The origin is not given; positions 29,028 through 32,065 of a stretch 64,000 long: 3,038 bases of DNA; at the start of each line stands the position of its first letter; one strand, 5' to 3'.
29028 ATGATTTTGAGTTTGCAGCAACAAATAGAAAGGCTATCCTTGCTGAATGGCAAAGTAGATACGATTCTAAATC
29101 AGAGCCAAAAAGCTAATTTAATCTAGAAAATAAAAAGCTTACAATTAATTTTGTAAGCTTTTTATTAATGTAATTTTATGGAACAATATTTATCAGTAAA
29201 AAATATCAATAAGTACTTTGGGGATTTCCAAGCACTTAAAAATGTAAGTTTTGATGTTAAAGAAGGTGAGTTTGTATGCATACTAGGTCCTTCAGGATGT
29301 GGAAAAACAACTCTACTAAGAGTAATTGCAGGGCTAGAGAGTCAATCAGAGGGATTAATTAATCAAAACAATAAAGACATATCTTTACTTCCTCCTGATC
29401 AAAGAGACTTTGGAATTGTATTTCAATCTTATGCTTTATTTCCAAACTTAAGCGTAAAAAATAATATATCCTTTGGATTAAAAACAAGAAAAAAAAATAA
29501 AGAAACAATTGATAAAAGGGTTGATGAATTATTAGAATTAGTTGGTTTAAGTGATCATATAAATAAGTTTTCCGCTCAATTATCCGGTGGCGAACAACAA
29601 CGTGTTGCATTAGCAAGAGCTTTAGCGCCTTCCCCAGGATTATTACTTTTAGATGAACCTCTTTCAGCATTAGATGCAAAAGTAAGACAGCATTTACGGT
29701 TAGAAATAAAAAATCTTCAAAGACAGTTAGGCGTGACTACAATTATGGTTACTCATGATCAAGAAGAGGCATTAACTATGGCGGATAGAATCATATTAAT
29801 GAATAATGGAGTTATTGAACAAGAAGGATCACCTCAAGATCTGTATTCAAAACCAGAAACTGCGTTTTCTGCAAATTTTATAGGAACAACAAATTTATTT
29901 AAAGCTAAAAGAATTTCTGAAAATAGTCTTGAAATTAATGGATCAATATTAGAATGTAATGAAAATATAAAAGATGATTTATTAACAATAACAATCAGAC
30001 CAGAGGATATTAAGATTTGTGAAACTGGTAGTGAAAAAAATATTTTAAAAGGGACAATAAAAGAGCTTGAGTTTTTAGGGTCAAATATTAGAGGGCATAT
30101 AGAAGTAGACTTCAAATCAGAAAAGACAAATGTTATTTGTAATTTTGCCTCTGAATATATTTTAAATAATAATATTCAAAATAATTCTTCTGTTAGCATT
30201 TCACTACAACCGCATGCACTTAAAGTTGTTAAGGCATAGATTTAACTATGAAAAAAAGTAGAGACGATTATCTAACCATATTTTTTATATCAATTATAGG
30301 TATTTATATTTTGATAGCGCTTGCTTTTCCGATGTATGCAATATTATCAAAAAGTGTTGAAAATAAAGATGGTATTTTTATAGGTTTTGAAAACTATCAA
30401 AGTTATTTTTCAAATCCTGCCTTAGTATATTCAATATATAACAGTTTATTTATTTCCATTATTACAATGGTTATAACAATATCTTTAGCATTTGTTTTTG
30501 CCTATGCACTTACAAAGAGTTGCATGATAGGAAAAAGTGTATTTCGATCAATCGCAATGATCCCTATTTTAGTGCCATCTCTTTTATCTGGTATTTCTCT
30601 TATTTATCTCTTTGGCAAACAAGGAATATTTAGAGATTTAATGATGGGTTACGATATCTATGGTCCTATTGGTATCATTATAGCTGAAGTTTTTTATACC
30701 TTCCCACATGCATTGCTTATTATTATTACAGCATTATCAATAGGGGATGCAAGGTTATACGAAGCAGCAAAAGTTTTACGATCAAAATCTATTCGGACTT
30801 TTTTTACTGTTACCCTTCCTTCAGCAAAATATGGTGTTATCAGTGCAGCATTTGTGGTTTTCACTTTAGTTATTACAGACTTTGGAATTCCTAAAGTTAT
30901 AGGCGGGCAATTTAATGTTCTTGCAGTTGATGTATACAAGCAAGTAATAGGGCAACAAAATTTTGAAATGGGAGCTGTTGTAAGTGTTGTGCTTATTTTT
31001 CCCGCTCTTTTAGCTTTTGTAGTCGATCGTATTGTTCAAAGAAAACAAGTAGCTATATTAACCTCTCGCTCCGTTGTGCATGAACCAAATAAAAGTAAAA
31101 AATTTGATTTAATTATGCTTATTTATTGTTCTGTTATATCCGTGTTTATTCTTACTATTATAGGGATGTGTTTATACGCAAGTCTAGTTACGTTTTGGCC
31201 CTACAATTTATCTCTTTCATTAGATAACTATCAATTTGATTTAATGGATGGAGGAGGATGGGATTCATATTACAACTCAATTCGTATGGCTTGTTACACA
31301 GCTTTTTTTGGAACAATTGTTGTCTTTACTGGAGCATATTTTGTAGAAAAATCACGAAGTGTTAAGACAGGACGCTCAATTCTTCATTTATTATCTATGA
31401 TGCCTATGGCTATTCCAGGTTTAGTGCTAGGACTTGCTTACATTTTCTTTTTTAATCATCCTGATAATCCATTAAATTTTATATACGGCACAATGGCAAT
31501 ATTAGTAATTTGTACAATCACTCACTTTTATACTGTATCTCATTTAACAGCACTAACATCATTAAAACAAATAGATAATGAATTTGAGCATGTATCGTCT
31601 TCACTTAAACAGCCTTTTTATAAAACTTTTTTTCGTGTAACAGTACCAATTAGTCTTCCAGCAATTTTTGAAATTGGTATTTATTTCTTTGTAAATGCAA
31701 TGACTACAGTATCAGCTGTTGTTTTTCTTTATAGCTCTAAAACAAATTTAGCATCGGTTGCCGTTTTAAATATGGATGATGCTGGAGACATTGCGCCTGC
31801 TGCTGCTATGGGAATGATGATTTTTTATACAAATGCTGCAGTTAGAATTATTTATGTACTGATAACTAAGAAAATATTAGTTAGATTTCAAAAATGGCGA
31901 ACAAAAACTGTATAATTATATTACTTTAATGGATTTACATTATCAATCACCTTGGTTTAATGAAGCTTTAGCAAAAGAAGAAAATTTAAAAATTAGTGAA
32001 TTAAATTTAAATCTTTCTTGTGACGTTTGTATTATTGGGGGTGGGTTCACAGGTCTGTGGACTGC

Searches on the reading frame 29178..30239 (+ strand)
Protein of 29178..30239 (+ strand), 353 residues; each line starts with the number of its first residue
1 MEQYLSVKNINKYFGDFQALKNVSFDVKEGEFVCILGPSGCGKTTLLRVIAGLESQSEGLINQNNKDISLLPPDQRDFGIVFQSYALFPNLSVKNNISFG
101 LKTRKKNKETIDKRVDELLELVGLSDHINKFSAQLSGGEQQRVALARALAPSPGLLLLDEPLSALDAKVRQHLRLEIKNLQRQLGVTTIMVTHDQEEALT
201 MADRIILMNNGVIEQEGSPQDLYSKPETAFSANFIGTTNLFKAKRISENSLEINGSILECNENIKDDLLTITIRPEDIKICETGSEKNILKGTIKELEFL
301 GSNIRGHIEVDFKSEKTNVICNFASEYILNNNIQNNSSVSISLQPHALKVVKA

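Call 3: search_protein_families(library=pfam, proteins=[window:29178-30239:+], max_evalue=0.01)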
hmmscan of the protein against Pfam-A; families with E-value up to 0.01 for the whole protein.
window:29178-30239:+ (353 aa): 19 families
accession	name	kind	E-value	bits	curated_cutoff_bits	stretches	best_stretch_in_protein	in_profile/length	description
PF00005.33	ABC_tran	-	1.1e-35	123.6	25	1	20-162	1-136/137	ABC transporter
PF13304.12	AAA_21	-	1.4e-09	38.9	27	2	141-195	244-300/304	AAA domain, putative AbiEii toxin, Type IV TA system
PF02463.25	SMC_N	-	2.2e-07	31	40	1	17-206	10-209/220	RecF/RecN/SMC N terminal domain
PF08402.16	TOBE_2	-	7.7e-07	29.6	21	1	272-347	2-72/76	TOBE domain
PF09818.15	ABC_ATPase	-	4.1e-05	23.2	23.2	1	171-210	209-248/283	P-loop domain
PF20703.3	nSTAND1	-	7.4e-05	23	27.1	1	10-84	13-87/379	Novel STAND NTPase 1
PF03215.21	Rad17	-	0.00021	21.7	23.8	1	19-70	34-87/186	Rad17 P-loop domain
PF13476.12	AAA_23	-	0.00081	20.5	27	1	5-130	2-123/201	AAA domain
PF00004.35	AAA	-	0.0011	19.8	21.2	0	33-52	1-20/131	ATPase family associated with various cellular activities (AAA)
PF07728.20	AAA_5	-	0.0011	19.4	22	1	33-68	2-37/139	AAA domain (dynein-related subfamily)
PF13191.12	AAA_16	-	0.0014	19.6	32.6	1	27-57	19-56/167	AAA ATPase domain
PF13173.12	AAA_14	-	0.0026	18.2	27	0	31-66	3-38/129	AAA domain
PF05729.18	NACHT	-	0.0026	18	26.7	0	32-51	2-21/167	NACHT domain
PF01637.24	ATPase_2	-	0.0041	17.4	33.2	1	29-54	19-44/225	ATPase domain predominantly from Archaea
PF03193.22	RsgA_GTPase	-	0.0048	17.2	30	0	21-64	98-140/174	RsgA GTPase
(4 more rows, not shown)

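Call 4: search_protein_families(library=ncbifam, proteins=[window:29178-30239:+], max_evalue=0.01)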
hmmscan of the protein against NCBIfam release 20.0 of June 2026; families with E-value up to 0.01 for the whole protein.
window:29178-30239:+ (353 aa): 194 families (the best 25 are shown)
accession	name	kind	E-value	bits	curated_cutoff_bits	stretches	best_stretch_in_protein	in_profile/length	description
TIGR03265.1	PhnT2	equivalog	8.3e-147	489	457.7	1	2-350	2-351/353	putative 2-aminoethylphosphonate ABC transporter ATP-binding protein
NF043075.1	MMSYN1_0197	equivalog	8.9e-107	356.9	550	1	5-351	3-339/341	spermidine/putrescine ABC transporter ATP-binding protein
NF006987.0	PRK09452.1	equivalog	6.1e-106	354.3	482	1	4-328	17-349/378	spermidine/putrescine ABC transporter ATP-binding protein PotA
TIGR01187.1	potA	subfamily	2.2e-101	339.2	355.6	1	35-350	1-324/325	polyamine ABC transporter ATP-binding protein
NF008653.0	PRK11650.1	subfamily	3e-96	322.6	432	1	5-324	4-324/357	sn-glycerol-3-phosphate ABC transporter ATP-binding protein UgpC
NF008513.0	PRK11432.1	equivalog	2e-93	313.1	496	1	2-341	4-339/351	ferric ABC transporter ATP-binding protein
NF040840.2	tungstate_WtpC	equivalog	2.1e-90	303.5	440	1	5-350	2-346/347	tungstate ABC transporter ATP-binding protein WtpC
TIGR00968.1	3a0106s01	subfamily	1.5e-89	299.6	342.75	1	6-239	2-235/237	sulfate ABC transporter ATP-binding protein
NF040933.2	ABC_arch_GlcV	equivalog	9.4e-89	297.7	450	1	6-323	4-335/357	glucose ABC transporter ATP-binding protein GlcV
NF008105.0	PRK10851.1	equivalog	3.7e-84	282.5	502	1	6-302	4-304/362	sulfate/thiosulfate ABC transporter ATP-binding protein CysA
NF008621.0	PRK11607.1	equivalog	8.5e-84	281.5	613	1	4-303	19-329/377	putrescine ABC transporter ATP-binding subunit PotG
TIGR03258.1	PhnT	equivalog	2.2e-83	280.2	499.15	1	14-319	18-330/359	2-aminoethylphosphonate ABC transport system ATP-binding subunit PhnT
NF008233.0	PRK11000.1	equivalog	1.2e-81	274.4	568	1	6-347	5-349/369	maltose/maltodextrin ABC transporter ATP-binding protein MalK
NF040729.1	ABC_ATP_SaoA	equivalog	1.2e-62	211.5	360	1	5-210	2-208/248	ABC transporter ATP-binding protein SaoA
TIGR01186.1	proV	subfamily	3.2e-62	210.7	326.6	1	15-257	4-252/363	betaine/proline/choline family ABC transporter ATP-binding protein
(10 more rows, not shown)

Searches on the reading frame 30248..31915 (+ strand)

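Call 3: search_protein_families(library=pfam, proteins=[window:30248-31915:+], max_evalue=0.01)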
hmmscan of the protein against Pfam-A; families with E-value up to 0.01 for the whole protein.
window:30248-31915:+ (555 aa): 2 families
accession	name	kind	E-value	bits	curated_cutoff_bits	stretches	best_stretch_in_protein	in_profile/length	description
PF00528.27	BPD_transp_1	-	4.7e-19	69.3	26.4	2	96-266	17-181/184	Binding-protein-dependent transport system inner membrane component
PF11980.13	DUF3481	-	0.004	17.3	28.5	0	288-335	17-65/82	C-terminal domain of neuropilin glycoprotein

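Call 4: search_protein_families(library=ncbifam, proteins=[window:30248-31915:+], max_evalue=0.01)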
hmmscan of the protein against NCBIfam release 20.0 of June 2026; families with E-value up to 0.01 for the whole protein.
window:30248-31915:+ (555 aa): 30 families (the best 25 are shown)
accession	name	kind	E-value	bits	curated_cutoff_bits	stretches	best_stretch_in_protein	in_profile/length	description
TIGR03262.1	PhnU2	equivalog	2.5e-241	802.1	593.25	1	14-552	7-545/546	putative 2-aminoethylphosphonate ABC transporter permease subunit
TIGR01581.1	Mo_ABC_porter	hypoth_equivalog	3.5e-32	111.7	210.3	2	52-259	12-225/225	ABC transporter permease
TIGR02141.1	modB_ABC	equivalog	6.4e-29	101.1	182.6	2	66-259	3-201/208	molybdate ABC transporter permease subunit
NF011624.0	PRK15050.1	equivalog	2.6e-27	95.7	247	2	14-268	27-290/297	2-aminoethylphosphonate ABC transporter permease subunit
NF043074.1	MMSYN1_0196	equivalog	1.3e-25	90.2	350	2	9-266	14-265/277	spermidine/putrescine ABC transporter permease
TIGR00969.1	3a0106s02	subfamily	2.3e-24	86.3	240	2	13-265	19-271/272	sulfate ABC transporter permease subunit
NF040839.1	tungstate_WtpB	equivalog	2e-23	83.3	340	2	11-266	3-250/251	tungstate ABC transporter permease WtpB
TIGR02140.1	permease_CysW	equivalog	1.2e-21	77.4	329.1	1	12-267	4-259/261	sulfate ABC transporter permease subunit CysW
NF006939.0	PRK09421.1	equivalog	1.4e-20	73.7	262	2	61-267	10-224/230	molybdate ABC transporter permease subunit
NF007044.0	PRK09497.1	equivalog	3.5e-18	66.1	348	2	11-259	10-271/285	spermidine/putrescine ABC transporter permease PotB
NF007963.0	PRK10683.1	equivalog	5.5e-18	65.4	489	2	10-260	50-305/317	putrescine ABC transporter permease PotH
TIGR03226.1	PhnU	equivalog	7e-18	65.1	283.45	2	19-265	50-305/311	2-aminoethylphosphonate ABC transporter permease subunit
TIGR03255.1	PhnV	equivalog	4.1e-17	62.7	358.7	1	291-526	18-251/270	2-aminoethylphosphonate ABC transport system, membrane component PhnV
NF007047.0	PRK09500.1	equivalog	1.4e-16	60.9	326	2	11-267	8-255/257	spermidine/putrescine ABC transporter permease PotC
TIGR02139.1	permease_CysT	equivalog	1.2e-15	57.8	246.1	1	19-265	14-260/265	sulfate ABC transporter permease subunit CysT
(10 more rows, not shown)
